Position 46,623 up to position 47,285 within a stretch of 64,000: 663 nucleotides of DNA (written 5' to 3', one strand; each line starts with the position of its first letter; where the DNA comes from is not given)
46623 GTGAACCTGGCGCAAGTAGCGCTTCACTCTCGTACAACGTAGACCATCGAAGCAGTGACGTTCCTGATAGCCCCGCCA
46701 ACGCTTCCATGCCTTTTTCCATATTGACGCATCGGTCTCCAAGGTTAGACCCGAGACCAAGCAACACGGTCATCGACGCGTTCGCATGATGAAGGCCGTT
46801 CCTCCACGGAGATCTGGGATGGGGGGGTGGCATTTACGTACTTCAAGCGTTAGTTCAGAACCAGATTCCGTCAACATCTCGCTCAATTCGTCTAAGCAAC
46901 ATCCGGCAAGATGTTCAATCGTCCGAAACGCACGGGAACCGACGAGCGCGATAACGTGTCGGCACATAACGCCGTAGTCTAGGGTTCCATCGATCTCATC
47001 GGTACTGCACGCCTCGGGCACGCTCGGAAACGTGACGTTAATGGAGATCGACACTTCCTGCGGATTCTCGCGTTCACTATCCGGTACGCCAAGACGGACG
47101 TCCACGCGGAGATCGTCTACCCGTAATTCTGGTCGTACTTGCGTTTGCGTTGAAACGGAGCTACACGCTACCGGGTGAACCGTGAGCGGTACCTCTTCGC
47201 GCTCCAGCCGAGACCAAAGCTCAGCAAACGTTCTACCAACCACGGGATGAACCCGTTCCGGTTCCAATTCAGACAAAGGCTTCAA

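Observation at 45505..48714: Compact pterin-branch operon built from fused genes: unknown protein, then HPPK-like+FolB, then FolK+FolP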

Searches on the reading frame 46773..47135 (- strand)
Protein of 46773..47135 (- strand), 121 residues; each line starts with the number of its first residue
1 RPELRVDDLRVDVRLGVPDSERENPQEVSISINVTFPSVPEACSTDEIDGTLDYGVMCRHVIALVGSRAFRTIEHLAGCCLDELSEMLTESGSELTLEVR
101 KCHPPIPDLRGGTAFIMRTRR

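Call 51: search_solved_structures(query=window:46773-47135:-, max_evalue=1, show_alignments=5)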
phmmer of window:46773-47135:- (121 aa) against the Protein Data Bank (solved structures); distinct sequences matched with E-value up to 1: 16.
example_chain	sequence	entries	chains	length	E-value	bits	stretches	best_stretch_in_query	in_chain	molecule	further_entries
1b9l_A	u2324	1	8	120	1.1e-05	28.7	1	4-87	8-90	PROTEIN (EPIMERASE)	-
4aey_A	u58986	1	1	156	1.2e-05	28.6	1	3-87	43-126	D-ERYTHRO-7,8-DIHYDRONEOPTERIN TRIPHOSPHATE EPIMERASE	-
1dhn_A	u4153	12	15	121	0.00046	23.5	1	31-113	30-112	7,8-DIHYDRONEOPTERIN ALDOLASE | Dihydroneopterin aldolase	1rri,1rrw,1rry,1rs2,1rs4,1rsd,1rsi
8su7_A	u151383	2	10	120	0.0031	20.9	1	19-110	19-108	7,8-dihydroneopterin aldolase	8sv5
5f3m_A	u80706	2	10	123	0.0033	20.8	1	19-110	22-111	7,8-dihydroneopterin aldolase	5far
9b2e_A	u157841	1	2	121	0.0046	20.3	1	7-119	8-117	7,8-dihydroneopterin aldolase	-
1nbu_A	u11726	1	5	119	0.0059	20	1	7-119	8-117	Probable dihydroneopterin aldolase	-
1z9w_A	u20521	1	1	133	0.0064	19.9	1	7-119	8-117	Dihydroneopterin aldolase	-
3r2e_A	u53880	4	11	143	0.015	18.7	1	6-88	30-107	Dihydroneopterin aldolase | 7,8-dihydroneopterin aldolase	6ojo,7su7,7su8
7su6_A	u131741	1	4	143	0.016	18.6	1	6-87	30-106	7,8-dihydroneopterin aldolase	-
1nbu_C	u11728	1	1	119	0.041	17.2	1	8-119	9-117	Probable dihydroneopterin aldolase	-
7su4_A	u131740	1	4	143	0.055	16.8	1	6-88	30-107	7,8-dihydroneopterin aldolase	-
1nbu_B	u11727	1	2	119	0.077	16.4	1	8-119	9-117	Probable dihydroneopterin aldolase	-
3o1k_A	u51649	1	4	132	0.12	15.7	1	5-120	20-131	Dihydroneopterin aldolase FolB, putative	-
10ri_A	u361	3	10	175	0.43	14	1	75-119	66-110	Isoform VEGF-1 of Vascular endothelial growth factor A, long form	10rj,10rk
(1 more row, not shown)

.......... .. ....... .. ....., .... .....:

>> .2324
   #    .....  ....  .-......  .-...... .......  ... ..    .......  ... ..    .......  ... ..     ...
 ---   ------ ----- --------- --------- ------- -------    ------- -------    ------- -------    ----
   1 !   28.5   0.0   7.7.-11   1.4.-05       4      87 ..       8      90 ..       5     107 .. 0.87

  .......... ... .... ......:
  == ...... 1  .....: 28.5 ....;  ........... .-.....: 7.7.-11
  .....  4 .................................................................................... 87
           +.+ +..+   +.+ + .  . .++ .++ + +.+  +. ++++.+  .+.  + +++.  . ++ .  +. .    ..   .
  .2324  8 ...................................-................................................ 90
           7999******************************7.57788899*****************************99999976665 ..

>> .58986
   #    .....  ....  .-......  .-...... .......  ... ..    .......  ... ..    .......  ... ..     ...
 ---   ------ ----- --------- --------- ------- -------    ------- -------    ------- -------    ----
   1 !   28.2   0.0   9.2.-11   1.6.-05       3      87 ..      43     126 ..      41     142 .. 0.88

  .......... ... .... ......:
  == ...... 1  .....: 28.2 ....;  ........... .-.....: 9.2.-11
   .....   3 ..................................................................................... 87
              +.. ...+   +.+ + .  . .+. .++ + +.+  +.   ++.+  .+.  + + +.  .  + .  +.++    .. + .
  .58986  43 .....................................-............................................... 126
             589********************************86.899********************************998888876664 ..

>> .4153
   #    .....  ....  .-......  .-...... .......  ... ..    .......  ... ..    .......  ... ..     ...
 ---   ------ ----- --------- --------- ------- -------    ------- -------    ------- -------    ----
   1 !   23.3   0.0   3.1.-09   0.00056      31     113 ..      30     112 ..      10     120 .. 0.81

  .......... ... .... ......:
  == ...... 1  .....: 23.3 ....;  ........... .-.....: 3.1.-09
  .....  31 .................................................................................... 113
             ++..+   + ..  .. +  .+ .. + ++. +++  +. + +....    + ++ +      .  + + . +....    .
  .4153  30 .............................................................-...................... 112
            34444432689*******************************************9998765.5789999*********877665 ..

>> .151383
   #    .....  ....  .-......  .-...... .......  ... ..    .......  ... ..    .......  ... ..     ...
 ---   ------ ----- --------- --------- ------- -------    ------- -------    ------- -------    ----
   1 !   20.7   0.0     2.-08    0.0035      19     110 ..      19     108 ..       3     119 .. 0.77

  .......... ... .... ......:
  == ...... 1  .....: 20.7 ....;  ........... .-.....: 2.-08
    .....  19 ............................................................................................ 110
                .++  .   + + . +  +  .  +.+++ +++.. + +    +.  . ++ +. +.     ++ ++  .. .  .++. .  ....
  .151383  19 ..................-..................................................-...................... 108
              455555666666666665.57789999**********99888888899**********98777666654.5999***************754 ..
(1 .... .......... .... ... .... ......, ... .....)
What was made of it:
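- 46773..47135 (-): FolB (DHNA) domain with an intact catalytic tetrad: E192, Y225, E245 and K272, equivalent to S. aureus E22, Y54, E74 and K100. Y, E and K align to 1DHN (call 51).
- On Dihydroneopterin aldolase FolB (PF02152, TIGR00525, TIGR00526): The best PDB sequence match is the paralogue FolX, at E=1e-5 (call 51). Y, E and K align to 1DHN, including the K..PPIP motif (call 51).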
